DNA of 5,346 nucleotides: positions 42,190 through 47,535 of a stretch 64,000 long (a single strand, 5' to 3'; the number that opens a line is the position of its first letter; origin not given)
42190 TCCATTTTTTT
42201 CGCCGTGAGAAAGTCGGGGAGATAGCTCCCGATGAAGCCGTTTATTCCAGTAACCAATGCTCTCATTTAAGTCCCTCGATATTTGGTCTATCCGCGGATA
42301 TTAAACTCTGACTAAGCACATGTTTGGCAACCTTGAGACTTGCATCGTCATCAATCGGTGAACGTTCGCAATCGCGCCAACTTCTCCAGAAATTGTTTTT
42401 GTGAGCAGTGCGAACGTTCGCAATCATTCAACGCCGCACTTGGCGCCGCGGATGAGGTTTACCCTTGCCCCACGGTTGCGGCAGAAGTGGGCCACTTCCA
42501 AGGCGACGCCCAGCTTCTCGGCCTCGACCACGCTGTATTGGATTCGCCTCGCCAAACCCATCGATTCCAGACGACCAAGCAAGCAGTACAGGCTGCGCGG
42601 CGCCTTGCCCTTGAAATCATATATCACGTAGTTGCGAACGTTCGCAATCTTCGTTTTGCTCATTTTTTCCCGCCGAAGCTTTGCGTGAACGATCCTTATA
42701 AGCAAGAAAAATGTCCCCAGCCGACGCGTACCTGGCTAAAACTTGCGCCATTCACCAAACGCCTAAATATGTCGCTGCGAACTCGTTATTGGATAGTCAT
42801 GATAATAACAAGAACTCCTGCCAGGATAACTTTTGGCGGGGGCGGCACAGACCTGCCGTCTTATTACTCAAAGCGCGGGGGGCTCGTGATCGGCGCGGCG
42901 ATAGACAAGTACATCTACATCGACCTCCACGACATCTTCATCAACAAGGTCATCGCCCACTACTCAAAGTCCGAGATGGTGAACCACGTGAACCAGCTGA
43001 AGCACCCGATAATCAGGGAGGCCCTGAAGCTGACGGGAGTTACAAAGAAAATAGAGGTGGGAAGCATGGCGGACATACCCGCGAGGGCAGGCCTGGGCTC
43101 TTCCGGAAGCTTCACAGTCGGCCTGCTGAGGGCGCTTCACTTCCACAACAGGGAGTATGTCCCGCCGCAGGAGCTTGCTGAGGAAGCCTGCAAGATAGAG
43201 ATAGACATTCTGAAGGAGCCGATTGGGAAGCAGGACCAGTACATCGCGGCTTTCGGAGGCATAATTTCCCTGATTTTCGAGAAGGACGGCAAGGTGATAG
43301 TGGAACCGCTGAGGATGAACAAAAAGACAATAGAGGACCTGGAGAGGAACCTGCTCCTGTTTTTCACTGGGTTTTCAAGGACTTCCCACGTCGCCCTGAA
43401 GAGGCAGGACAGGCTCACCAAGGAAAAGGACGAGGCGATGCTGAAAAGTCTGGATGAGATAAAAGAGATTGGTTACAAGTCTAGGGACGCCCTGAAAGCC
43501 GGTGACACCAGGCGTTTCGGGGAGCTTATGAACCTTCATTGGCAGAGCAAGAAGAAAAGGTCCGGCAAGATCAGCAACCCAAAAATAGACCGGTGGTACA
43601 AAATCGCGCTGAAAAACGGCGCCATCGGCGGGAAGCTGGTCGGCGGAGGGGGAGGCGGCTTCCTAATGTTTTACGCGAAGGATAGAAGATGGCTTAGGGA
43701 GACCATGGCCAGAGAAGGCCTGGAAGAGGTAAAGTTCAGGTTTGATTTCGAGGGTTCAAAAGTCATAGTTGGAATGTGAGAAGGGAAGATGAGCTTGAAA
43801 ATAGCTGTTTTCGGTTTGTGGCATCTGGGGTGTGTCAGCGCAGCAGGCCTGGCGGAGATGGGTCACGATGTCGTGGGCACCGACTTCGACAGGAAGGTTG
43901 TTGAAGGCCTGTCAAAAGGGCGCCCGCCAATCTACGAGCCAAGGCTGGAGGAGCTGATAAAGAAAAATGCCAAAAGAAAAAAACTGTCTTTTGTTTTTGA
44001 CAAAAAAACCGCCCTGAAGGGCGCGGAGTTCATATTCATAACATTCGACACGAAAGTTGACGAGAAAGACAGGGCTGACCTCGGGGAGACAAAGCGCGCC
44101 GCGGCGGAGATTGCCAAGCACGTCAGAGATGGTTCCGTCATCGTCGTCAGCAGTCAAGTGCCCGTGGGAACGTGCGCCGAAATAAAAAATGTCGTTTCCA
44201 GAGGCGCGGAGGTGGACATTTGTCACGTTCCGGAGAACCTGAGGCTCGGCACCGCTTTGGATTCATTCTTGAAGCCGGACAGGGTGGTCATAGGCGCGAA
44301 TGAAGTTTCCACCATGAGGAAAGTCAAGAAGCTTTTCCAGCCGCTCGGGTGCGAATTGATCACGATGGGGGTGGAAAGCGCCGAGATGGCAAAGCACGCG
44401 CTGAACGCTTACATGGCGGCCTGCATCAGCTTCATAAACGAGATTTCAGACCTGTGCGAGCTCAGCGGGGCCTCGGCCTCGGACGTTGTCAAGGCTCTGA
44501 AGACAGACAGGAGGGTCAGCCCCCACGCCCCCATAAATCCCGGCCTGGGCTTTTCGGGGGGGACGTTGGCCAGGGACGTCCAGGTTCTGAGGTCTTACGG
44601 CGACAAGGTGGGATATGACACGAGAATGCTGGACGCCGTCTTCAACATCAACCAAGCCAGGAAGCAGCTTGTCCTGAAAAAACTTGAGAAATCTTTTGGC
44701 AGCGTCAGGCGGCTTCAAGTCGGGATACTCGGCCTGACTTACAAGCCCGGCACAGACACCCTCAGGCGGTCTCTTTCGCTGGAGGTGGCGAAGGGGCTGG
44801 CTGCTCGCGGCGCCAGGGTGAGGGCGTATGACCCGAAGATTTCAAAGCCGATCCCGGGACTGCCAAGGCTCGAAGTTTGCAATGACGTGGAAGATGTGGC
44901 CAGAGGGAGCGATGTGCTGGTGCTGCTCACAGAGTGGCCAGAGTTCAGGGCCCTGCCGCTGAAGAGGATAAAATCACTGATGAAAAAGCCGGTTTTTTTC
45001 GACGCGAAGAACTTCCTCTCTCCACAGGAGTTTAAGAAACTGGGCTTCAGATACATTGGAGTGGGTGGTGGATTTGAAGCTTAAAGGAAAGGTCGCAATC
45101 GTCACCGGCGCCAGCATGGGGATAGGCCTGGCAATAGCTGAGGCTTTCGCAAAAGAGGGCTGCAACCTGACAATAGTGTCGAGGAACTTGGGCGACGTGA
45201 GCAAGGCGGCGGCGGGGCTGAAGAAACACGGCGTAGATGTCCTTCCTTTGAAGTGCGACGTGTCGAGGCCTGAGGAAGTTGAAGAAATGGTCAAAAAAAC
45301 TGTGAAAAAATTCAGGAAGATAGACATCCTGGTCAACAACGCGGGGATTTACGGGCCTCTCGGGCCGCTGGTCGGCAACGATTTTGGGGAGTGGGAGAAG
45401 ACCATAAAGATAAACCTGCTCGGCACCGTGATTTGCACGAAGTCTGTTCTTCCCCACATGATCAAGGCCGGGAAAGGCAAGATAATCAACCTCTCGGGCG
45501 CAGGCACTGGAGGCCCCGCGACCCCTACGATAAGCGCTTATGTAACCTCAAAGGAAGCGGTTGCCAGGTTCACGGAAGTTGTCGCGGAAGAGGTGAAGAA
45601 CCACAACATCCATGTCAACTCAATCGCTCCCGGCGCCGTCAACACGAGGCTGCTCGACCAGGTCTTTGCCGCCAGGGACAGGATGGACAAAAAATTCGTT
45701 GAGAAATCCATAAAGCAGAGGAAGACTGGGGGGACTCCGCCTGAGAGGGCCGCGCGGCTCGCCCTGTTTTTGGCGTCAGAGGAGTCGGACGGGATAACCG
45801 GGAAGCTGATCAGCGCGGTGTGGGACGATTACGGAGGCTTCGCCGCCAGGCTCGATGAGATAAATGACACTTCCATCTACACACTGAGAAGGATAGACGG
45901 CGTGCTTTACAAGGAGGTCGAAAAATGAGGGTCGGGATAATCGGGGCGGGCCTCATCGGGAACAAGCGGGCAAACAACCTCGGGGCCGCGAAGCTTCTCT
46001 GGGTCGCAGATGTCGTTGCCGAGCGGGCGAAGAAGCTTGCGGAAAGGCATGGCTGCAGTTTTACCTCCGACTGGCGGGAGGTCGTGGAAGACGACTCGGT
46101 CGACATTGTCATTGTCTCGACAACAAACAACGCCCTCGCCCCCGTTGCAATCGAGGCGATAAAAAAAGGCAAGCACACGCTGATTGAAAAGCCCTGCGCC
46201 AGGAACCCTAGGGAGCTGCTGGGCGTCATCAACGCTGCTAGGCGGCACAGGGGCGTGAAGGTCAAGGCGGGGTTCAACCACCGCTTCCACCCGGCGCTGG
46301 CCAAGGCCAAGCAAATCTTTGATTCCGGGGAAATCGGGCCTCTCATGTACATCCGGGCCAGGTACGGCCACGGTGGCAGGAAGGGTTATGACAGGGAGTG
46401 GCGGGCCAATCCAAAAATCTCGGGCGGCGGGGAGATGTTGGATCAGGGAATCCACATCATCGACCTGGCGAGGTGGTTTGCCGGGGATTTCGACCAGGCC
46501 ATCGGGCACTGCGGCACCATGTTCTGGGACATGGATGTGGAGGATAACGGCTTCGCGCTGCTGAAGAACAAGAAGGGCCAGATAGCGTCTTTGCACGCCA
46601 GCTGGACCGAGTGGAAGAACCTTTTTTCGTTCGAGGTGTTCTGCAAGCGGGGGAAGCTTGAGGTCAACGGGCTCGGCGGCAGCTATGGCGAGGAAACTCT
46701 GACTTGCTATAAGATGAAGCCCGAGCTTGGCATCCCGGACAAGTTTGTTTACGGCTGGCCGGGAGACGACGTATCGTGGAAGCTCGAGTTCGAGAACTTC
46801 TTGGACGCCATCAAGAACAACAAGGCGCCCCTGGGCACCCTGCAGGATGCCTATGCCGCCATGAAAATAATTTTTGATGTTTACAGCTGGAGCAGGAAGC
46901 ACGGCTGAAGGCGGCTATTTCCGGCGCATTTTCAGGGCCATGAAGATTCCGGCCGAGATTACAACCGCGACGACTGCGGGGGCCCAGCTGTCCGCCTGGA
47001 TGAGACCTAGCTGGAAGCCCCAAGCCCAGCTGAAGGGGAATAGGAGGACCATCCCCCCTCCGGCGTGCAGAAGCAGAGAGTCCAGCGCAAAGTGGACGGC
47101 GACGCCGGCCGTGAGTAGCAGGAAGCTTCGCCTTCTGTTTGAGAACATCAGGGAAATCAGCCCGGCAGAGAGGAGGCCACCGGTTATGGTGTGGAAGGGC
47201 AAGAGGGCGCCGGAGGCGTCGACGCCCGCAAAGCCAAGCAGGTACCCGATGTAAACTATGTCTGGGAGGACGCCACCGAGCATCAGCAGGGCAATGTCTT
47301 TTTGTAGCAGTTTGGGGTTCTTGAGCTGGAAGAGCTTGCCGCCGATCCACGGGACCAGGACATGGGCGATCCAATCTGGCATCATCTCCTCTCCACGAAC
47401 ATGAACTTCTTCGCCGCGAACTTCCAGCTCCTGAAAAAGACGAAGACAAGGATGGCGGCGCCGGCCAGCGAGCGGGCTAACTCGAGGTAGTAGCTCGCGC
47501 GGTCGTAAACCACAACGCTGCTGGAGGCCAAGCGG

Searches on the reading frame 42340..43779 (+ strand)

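Call 48: search_protein_families(library=pfam, proteins=[window:42340-43779:+], max_evalue=0.001)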
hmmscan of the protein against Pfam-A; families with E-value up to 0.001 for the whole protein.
window:42340-43779:+ (479 aa): 2 families
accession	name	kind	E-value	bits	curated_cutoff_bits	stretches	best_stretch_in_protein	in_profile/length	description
PF08544.19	GHMP_kinases_C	-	1.7e-11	44.8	21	1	382-448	2-68/85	GHMP kinases C terminal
PF00288.32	GHMP_kinases_N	-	3.9e-11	43.4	22.3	1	232-307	14-87/87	GHMP kinases N terminal domain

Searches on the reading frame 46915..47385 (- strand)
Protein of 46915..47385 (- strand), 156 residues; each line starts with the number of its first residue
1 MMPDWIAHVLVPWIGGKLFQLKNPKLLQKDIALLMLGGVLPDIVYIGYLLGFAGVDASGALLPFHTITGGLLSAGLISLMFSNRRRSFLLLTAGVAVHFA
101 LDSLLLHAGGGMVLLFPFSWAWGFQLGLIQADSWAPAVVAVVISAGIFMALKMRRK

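Call 48: search_protein_families(library=pfam, proteins=[window:46915-47385:-], max_evalue=0.001)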
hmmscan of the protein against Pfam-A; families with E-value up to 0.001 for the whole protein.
window:46915-47385:- (156 aa): 2 families
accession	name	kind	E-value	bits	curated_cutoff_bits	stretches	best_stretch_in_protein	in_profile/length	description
PF04307.19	YdjM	-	6.9e-07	29.4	29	1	5-148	3-146/176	YdjM inner membrane protein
PF00882.24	Zn_dep_PLPC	-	0.00047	20.6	26.8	1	22-107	18-97/167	Zinc dependent phospholipase C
